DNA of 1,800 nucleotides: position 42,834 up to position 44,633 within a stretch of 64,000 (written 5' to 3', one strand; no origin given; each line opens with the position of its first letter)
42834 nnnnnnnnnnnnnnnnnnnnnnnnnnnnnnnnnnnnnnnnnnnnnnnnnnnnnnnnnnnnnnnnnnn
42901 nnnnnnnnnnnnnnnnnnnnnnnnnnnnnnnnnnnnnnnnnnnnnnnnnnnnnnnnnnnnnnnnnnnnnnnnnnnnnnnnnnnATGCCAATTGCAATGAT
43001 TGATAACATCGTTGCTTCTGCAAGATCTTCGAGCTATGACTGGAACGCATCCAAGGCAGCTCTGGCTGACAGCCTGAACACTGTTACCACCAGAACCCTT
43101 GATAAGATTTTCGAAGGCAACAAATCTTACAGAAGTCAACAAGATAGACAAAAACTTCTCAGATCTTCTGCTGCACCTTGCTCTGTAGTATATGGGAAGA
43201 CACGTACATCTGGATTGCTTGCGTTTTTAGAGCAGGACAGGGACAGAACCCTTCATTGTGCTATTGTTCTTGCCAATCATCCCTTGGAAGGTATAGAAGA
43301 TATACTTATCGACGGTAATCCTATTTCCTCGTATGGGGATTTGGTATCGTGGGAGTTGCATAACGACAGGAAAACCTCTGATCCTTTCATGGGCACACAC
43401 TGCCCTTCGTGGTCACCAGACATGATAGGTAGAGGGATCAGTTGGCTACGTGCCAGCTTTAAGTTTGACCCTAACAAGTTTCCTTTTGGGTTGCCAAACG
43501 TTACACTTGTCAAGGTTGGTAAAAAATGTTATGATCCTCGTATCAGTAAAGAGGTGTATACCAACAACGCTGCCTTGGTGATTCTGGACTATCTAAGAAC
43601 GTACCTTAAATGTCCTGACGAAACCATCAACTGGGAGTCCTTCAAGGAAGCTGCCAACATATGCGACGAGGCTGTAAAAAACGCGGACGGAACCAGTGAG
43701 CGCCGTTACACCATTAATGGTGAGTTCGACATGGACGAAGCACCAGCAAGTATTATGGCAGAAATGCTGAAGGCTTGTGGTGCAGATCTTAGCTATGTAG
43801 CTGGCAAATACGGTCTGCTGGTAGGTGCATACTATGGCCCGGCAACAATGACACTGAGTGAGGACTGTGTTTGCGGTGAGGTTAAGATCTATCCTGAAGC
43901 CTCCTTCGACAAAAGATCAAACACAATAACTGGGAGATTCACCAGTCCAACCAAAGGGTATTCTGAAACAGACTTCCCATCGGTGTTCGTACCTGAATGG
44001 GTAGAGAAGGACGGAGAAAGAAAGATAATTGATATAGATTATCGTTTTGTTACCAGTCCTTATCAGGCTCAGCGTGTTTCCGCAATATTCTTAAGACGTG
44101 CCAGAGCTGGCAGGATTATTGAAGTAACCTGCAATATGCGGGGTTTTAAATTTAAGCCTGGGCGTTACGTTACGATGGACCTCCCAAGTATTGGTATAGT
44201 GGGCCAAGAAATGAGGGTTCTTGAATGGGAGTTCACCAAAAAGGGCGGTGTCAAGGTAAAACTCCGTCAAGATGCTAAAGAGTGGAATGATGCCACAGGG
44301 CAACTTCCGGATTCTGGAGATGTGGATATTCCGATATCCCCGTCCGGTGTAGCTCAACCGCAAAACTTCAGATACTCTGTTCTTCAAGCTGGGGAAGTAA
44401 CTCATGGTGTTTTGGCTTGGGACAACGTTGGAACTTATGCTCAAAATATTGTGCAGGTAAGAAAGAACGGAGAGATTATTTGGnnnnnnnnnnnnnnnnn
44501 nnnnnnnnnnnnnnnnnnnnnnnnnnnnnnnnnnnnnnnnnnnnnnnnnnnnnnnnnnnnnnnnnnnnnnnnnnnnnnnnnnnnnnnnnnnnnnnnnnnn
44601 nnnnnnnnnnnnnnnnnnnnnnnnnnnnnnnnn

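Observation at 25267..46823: Mosaic adsorption apparatus: contractile-type baseplate genes combined with a lambda J-like protein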

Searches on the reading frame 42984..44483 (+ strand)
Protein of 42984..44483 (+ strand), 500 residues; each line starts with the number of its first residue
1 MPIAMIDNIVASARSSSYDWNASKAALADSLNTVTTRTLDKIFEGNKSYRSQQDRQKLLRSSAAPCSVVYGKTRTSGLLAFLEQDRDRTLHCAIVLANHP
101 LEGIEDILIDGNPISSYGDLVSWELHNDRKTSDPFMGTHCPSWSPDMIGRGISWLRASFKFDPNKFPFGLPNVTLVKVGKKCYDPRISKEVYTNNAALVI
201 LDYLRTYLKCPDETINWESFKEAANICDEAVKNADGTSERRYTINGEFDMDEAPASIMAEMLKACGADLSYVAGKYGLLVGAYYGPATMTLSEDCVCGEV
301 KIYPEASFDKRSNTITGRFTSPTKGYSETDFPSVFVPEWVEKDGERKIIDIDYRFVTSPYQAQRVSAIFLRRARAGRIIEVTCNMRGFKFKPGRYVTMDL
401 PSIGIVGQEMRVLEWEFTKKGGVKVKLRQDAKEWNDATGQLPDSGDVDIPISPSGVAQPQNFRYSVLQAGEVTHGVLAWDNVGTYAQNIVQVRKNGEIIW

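Call 23: find_homologous_proteins(query=window:42984-44483:+, max_evalue=0.001)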
Query window:42984-44483:+ (500 aa): 118 proteins with E <= 0.001 among 8000 candidates.
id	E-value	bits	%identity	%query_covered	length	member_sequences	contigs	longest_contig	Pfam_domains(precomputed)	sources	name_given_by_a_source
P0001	0.0e+0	1155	99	100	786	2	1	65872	PF24421.2,PF24489.2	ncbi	ncbi:TPA: phage tail protein, partial [Escherichia coli]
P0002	1.2e-288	976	99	85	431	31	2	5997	-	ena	-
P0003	8.0e-176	603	58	91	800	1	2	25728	PF24489.2,PF09327.17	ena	-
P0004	1.0e-161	557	54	91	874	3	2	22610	PF24489.2,PF09327.17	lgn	-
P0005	2.5e-146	506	49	90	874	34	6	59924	PF24489.2,PF13550.14,PF09327.17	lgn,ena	-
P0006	3.3e-146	506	49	90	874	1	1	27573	PF24489.2,PF13550.14,PF09327.17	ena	-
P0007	4.4e-146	505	49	90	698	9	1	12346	PF24489.2,PF13550.14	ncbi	ncbi:phage tail tip protein J-related protein, partial [Enterobacter hormaechei]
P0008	7.6e-144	498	50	88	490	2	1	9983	PF13550.14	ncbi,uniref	ncbi:phage tail protein, partial [Enterobacter hormaechei]|uniref:phage tail protein n=1 Tax=Enterob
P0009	2.6e-142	493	50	86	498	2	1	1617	PF13550.14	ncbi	ncbi:phage tail protein, partial [Sulfoacidibacillus thermotolerans]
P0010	1.9e-141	490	48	90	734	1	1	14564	PF24489.2,PF13550.14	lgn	-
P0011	6.7e-141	488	47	90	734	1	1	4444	PF24489.2,PF13550.14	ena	-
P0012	2.3e-137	477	60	71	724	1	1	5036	PF24489.2,PF09327.17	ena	-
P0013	3.2e-127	443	49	78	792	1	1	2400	PF24489.2,PF13550.14,PF09327.17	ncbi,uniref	ncbi:phage tail tip protein J-related protein, partial [Obesumbacterium proteus]|uniref:phage tail t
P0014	1.6e-123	431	44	90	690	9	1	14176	PF24421.2,PF24489.2,PF13550.14,PF00041.28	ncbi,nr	ncbi:phage tail protein, partial [Proteus mirabilis]|nr:phage tail protein [Proteus mirabilis]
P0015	2.2e-123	430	44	90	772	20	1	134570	PF24421.2,PF24489.2,PF13550.14,PF00041.28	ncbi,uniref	ncbi:phage tail protein, partial [Proteus mirabilis]|uniref:phage tail tip protein J-related protein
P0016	4.9e-123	429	44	90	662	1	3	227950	PF24421.2,PF24489.2,PF13550.14,PF00041.28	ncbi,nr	ncbi:phage tail tip protein J-related protein, partial [Proteus mirabilis]|nr:phage tail protein [Pr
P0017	5.6e-123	429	44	90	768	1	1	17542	PF24421.2,PF24489.2,PF13550.14,PF00041.28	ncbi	ncbi:TPA: phage tail protein, partial [Proteus mirabilis]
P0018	1.1e-122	428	44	90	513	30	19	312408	PF13550.14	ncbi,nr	ncbi:TPA: phage tail protein, partial [Proteus mirabilis]|nr:phage tail protein [Proteus mirabilis] 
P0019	8.1e-122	425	44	90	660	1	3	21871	PF24421.2,PF24489.2,PF13550.14,PF00041.28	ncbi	ncbi:phage tail protein, partial [Proteus mirabilis]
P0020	8.1e-122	425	44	90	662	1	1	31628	PF24421.2,PF24489.2,PF13550.14,PF00041.28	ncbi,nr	ncbi:TPA: phage tail protein, partial [Proteus mirabilis]|nr:phage tail protein [Proteus mirabilis]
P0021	8.6e-122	425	44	90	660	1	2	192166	PF24421.2,PF24489.2,PF13550.14,PF00041.28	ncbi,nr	ncbi:TPA: phage tail protein, partial [Proteus mirabilis]|nr:phage tail protein [Proteus mirabilis]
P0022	8.7e-122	425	44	90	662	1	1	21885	PF24421.2,PF24489.2,PF13550.14,PF00041.28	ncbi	ncbi:TPA: phage tail protein, partial [Proteus mirabilis]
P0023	8.8e-122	425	44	90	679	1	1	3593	PF24421.2,PF24489.2,PF13550.14,PF00041.28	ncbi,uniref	ncbi:phage tail tip protein J-related protein, partial [Proteus mirabilis]|uniref:phage tail tip pro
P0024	8.9e-122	425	44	90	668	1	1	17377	PF24421.2,PF24489.2,PF13550.14,PF00041.28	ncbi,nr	ncbi:phage tail protein, partial [Proteus mirabilis]|nr:phage tail protein [Proteus mirabilis]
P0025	9.3e-122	425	44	90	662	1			PF24421.2,PF24489.2,PF13550.14,PF00041.28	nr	nr:phage tail protein [Proteus mirabilis]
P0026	1.0e-121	425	44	90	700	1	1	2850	PF24421.2,PF24489.2,PF13550.14,PF00041.28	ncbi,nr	ncbi:TPA: phage tail protein, partial [Proteus mirabilis]|nr:phage tail protein [Proteus mirabilis]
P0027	1.2e-121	425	44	90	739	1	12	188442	PF24421.2,PF24489.2,PF13550.14,PF00041.28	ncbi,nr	ncbi:TPA: phage tail protein, partial [Proteus mirabilis]|nr:phage tail protein [Proteus mirabilis] 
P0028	1.4e-121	425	44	90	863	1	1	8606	PF24421.2,PF24489.2,PF13550.14,PF00041.28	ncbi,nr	ncbi:TPA: phage tail protein, partial [Proteus mirabilis]|nr:phage tail protein [Proteus mirabilis]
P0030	1.6e-121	424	44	90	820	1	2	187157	PF24421.2,PF24489.2,PF13550.14,PF00041.28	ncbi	ncbi:TPA: phage tail protein, partial [Proteus mirabilis]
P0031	1.6e-121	424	44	90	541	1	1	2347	PF13550.14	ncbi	ncbi:TPA: phage tail protein, partial [Proteus mirabilis]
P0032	1.8e-121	424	44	90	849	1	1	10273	PF24421.2,PF24489.2,PF13550.14,PF00041.28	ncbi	ncbi:TPA: phage tail tip protein J-related protein, partial [Proteus mirabilis]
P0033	2.6e-121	424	44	90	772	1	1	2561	PF24421.2,PF24489.2,PF13550.14,PF00041.28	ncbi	ncbi:TPA: phage tail protein, partial [Proteus mirabilis]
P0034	3.4e-121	423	43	90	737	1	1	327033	PF24421.2,PF24489.2,PF13550.14,PF00041.28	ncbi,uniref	ncbi:phage tail protein, partial [Proteus sp. fly-1067]|uniref:phage tail tip protein J-related prot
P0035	4.0e-121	423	44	90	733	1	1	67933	PF24489.2,PF13550.14,PF00041.28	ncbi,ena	-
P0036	1.1e-120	422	44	90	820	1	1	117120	PF24421.2,PF24489.2,PF13550.14,PF00041.28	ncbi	ncbi:TPA: phage tail protein, partial [Proteus mirabilis]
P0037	1.6e-120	421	43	90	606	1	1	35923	PF24489.2,PF13550.14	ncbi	ncbi:TPA: phage tail protein, partial [Proteus mirabilis]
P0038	2.1e-120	421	43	90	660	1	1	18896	PF24421.2,PF24489.2,PF13550.14,PF00041.28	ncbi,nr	ncbi:TPA: phage tail protein, partial [Proteus mirabilis]|nr:phage tail protein [Proteus mirabilis]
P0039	2.1e-120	421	43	90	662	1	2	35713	PF24421.2,PF24489.2,PF13550.14,PF00041.28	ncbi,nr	ncbi:TPA: phage tail protein, partial [Proteus mirabilis]|nr:phage tail protein [Proteus mirabilis]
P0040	2.3e-120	421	43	90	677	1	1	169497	PF24421.2,PF24489.2,PF13550.14,PF00041.28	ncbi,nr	ncbi:phage tail protein, partial [Proteus mirabilis]|nr:phage tail protein [Proteus mirabilis]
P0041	1.0e-119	418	43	90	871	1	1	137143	PF24421.2,PF24489.2,PF13550.14,PF00041.28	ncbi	ncbi:putative phage tail protein, partial [Proteus hauseri ATCC 700826]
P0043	2.4e-117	411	51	73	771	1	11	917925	PF24489.2,PF13550.14,PF09327.17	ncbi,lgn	ncbi:phage tail tip protein J-related protein [Salmonella enterica]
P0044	2.4e-117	411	51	73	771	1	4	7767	PF24489.2,PF13550.14,PF09327.17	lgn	-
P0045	2.4e-117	411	51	73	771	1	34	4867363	PF24489.2,PF13550.14,PF09327.17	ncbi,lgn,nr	ncbi:DUF1983 domain-containing protein [Salmonella enterica]|nr:tail protein [Salmonella enterica su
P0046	2.5e-117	411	51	73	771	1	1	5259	PF24489.2,PF13550.14,PF09327.17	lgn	-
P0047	3.3e-117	410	50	73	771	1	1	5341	PF24489.2,PF13550.14,PF09327.17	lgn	-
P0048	3.3e-117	410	50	73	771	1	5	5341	PF24489.2,PF13550.14,PF09327.17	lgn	-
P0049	3.3e-117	410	50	73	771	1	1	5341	PF24489.2,PF13550.14,PF09327.17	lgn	-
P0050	6.0e-117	409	43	91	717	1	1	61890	PF24421.2,PF13550.14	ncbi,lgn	-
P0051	2.5e-116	407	50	72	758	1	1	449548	PF24489.2,PF13550.14,PF09327.17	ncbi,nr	ncbi:TPA: DUF1983 domain-containing protein, partial [Citrobacter koseri]|nr:DUF1983 domain-containi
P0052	3.4e-116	407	50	73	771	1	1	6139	PF24489.2,PF13550.14,PF09327.17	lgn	-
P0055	1.1e-115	405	50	73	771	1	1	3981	PF24489.2,PF13550.14,PF09327.17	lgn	-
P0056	2.0e-115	404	43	89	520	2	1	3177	PF13550.14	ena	-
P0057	3.9e-115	403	44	86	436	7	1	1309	PF13550.14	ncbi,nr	ncbi:phage tail protein, partial [Proteus mirabilis]|nr:phage tail protein [Proteus mirabilis]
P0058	9.8e-115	402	49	71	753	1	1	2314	PF24489.2,PF13550.14,PF09327.17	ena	-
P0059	2.2e-114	401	42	90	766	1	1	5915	PF24421.2,PF24489.2,PF13550.14,PF00041.28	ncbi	ncbi:phage tail tip protein J-related protein, partial [Proteus mirabilis]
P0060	2.4e-114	401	42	90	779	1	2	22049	PF24421.2,PF24489.2,PF13550.14,PF00041.28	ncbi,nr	ncbi:TPA: phage tail protein, partial [Proteus mirabilis]|nr:phage tail protein [Proteus mirabilis] 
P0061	2.8e-114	400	42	90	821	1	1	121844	PF24421.2,PF24489.2,PF13550.14,PF00041.28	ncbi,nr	ncbi:phage tail protein, partial [Proteus mirabilis]|nr:phage tail protein [Proteus mirabilis]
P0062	3.2e-114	400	42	90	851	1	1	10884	PF24421.2,PF24489.2,PF13550.14,PF00041.28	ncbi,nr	ncbi:TPA: phage tail protein, partial [Proteus mirabilis]|nr:phage tail protein [Proteus mirabilis]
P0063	3.3e-114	400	42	90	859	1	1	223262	PF24421.2,PF24489.2,PF13550.14,PF00041.28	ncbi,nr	ncbi:TPA: phage tail protein, partial [Proteus mirabilis]|nr:phage tail protein [Proteus mirabilis] 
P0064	1.8e-113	398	42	90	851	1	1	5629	PF24421.2,PF24489.2,PF13550.14,PF00041.28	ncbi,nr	ncbi:MAG: phage tail protein, partial [Proteus hauseri]|nr:phage tail protein [Proteus hauseri]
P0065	2.0e-113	398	42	90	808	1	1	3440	PF24421.2,PF24489.2,PF13550.14,PF00041.28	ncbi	ncbi:phage tail protein, partial [Proteus mirabilis]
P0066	7.7e-113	396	42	90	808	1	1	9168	PF24421.2,PF24489.2,PF13550.14,PF00041.28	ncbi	ncbi:phage tail protein, partial [Proteus genomosp. 6]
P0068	9.1e-113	395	42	90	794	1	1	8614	PF24421.2,PF24489.2,PF13550.14,PF00041.28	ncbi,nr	ncbi:phage tail tip protein J-related protein, partial [Proteus mirabilis]|nr:phage tail protein [Pr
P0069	9.6e-113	395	42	90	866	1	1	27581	PF24421.2,PF24489.2,PF13550.14,PF00041.28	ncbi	ncbi:phage tail protein, partial [Proteus sp. WDL240414]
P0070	1.0e-112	395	42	90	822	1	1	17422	PF24421.2,PF24489.2,PF13550.14,PF00041.28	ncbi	ncbi:phage tail tip protein J-related protein, partial [Proteus mirabilis]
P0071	7.6e-112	392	42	90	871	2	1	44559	PF24489.2,PF13550.14,PF00041.28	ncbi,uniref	ncbi:phage tail tip protein J-related protein, partial [Providencia sp.]|uniref:phage tail tip prote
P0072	1.9e-111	391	42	90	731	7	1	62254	PF24421.2,PF24489.2,PF13550.14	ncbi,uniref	ncbi:phage tail protein, partial [Providencia manganoxydans]|uniref:phage tail tip protein J-related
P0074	2.0e-105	371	41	86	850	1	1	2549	PF24421.2,PF24489.2,PF13550.14,PF09327.17,PF00041.28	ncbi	ncbi:phage tail tip protein J-related protein, partial [Proteus mirabilis]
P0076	1.4e-104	368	40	90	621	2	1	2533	PF24489.2,PF13550.14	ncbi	ncbi:MAG: phage tail protein, partial [Plesiomonas shigelloides]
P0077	1.0e-103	366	44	74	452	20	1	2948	PF13550.14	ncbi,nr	ncbi:phage tail protein, partial [Proteus mirabilis]|nr:phage tail protein [Proteus mirabilis]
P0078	3.5e-102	361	44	76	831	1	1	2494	PF24421.2,PF24489.2,PF13550.14,PF00041.28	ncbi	ncbi:TPA: phage tail tip protein J-related protein, partial [Proteus mirabilis]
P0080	5.3e-95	337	43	72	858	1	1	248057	PF24421.2,PF24489.2,PF13550.14,PF09327.17,PF00041.28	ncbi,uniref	ncbi:DUF1983 domain-containing protein, partial [Proteus sp. G2626]|uniref:phage tail tip protein J-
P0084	9.9e-86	306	41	71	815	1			PF24489.2,PF13550.14,PF09327.17,PF00041.28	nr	nr:DUF1983 domain-containing protein [Providencia sp. wls1950]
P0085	1.5e-84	302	41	71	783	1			PF24489.2,PF13550.14,PF09327.17,PF00041.28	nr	nr:DUF1983 domain-containing protein [Providencia sp. wls1922]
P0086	2.0e-84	302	48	58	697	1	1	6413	PF24489.2,PF13550.14,PF09327.17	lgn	-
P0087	1.5e-79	286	42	66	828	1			PF24421.2,PF24489.2,PF13550.14,PF09327.17,PF00041.28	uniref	uniref:phage tail tip protein J-related protein n=3 Tax=Morganellaceae TaxID=1903414 RepID=UPI0008F8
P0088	4.1e-77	278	42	64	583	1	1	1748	PF24421.2,PF24489.2,PF13550.14,PF00041.28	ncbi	ncbi:phage tail tip protein J-related protein, partial [Proteus mirabilis]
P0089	2.2e-75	272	48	53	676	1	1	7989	PF24489.2,PF13550.14,PF09327.17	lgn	-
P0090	3.2e-75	272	48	53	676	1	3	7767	PF24489.2,PF13550.14,PF09327.17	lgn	-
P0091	6.3e-75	271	48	53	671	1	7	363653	PF24489.2,PF13550.14,PF09327.17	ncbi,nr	ncbi:TPA: DUF1983 domain-containing protein, partial [Salmonella enterica subsp. houtenae]|nr:DUF198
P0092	1.0e-73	267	48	52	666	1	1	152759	PF24489.2,PF13550.14,PF09327.17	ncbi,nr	ncbi:DUF1983 domain-containing protein, partial [Salmonella enterica]|nr:DUF1983 domain-containing p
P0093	5.9e-70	254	42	60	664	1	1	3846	PF24421.2,PF24489.2,PF13550.14,PF00041.28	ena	-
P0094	2.6e-68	249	41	60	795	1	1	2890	PF24421.2,PF24489.2,PF13550.14,PF09327.17,PF00041.28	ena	-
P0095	3.0e-66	242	41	59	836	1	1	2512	PF24421.2,PF24489.2,PF13550.14,PF00041.28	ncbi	ncbi:TPA: phage tail protein, partial [Proteus mirabilis]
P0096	2.6e-61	226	40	56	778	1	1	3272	PF24421.2,PF24489.2,PF13550.14,PF09327.17,PF00041.28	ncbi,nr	ncbi:phage tail tip protein J-related protein, partial [Proteus mirabilis]|nr:DUF1983 domain-contain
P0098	8.1e-56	208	39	53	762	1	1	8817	PF24421.2,PF24489.2,PF13550.14,PF09327.17,PF00041.28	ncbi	ncbi:DUF1983 domain-containing protein, partial [Proteus mirabilis]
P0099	9.5e-51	191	39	50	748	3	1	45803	PF24421.2,PF24489.2,PF13550.14,PF09327.17,PF00041.28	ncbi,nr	ncbi:phage tail tip protein J-related protein, partial [Proteus mirabilis]|nr:DUF1983 domain-contain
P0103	2.5e-48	183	29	87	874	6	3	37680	PF13550.14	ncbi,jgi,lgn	jgi:hypothetical protein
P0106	1.6e-43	167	29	83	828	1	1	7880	PF13550.14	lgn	-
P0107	5.4e-41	159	28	82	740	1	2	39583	PF13550.14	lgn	-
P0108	3.9e-40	156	28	82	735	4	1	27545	PF13550.14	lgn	-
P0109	5.6e-34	136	28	75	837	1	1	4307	PF13550.14,PF00041.28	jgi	jgi:hypothetical protein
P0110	5.8e-34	136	28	75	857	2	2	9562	PF13550.14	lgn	-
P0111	3.8e-29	120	25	75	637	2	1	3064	PF13550.14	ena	-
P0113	2.6e-24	104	26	70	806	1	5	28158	PF13550.14,PF00041.28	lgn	-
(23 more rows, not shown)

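Call 24: find_encoding_contigs(protein=P0045, flank=10000, max_places=2)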
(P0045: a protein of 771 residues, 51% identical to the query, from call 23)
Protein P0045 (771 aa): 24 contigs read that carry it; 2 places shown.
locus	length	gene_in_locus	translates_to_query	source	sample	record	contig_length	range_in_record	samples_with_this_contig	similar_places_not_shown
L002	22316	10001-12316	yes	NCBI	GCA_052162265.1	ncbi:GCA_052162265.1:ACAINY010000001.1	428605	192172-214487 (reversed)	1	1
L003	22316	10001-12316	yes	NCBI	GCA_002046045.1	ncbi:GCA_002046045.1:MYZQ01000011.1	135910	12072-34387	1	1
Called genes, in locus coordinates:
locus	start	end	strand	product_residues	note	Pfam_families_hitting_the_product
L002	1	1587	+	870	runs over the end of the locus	PF13954:PapC_N, PF00577:Usher, PF13953:PapC_C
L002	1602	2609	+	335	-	PF00419:Fimbrial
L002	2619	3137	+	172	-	PF00419:Fimbrial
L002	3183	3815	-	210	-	PF00072:Response_reg, PF00196:GerE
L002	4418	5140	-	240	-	-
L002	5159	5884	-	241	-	PF00563:EAL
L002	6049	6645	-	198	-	-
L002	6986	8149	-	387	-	PF00589:Phage_integrase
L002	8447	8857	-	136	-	-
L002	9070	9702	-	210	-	PF13935:Ead_Ea22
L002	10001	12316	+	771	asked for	PF13550:Phage-tail_3 (weak), PF24489:Ig_J_second, PF09327:Phage_Tail_Tip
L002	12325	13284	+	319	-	PF20051:DUF6453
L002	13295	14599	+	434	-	PF25670:Phage_tail_C_2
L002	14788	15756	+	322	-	PF15645:Tox-PLDMTX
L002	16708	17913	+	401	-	PF13356:Arm-DNA-bind_3, PF14659:Phage_int_SAM_3 (weak), PF22022:Phage_int_M, PF00589:Phage_integrase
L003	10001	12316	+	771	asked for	PF13550:Phage-tail_3 (weak), PF24489:Ig_J_second, PF09327:Phage_Tail_Tip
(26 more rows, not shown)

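Call 25: find_encoding_contigs(protein=P0003, flank=10000, max_places=2)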
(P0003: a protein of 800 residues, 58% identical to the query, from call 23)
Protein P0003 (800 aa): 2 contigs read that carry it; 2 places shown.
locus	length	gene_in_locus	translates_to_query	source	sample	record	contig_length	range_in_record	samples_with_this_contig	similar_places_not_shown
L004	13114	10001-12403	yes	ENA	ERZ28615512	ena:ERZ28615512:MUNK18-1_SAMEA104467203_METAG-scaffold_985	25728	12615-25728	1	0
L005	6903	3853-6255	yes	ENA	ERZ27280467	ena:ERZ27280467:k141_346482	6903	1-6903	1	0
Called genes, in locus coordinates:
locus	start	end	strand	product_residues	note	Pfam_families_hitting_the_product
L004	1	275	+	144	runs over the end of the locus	-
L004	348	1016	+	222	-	-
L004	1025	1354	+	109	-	-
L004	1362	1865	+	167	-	PF20557:DnaT_2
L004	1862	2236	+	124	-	-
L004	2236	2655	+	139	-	-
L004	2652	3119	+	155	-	PF13554:Phage_tail_terminator_5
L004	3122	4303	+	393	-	PF18906:Phage_tube_2, PF07679:I-set (weak), PF13895:Ig_2, PF13927:Ig_3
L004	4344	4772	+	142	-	-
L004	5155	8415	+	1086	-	PF20155:TMP_3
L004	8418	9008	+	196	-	-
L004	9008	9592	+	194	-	-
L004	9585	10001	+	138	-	PF22262:DUF6950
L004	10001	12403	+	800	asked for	PF24489:Ig_J_second, PF09327:Phage_Tail_Tip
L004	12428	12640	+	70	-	PF09327:Phage_Tail_Tip (weak)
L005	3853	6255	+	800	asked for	PF24489:Ig_J_second, PF09327:Phage_Tail_Tip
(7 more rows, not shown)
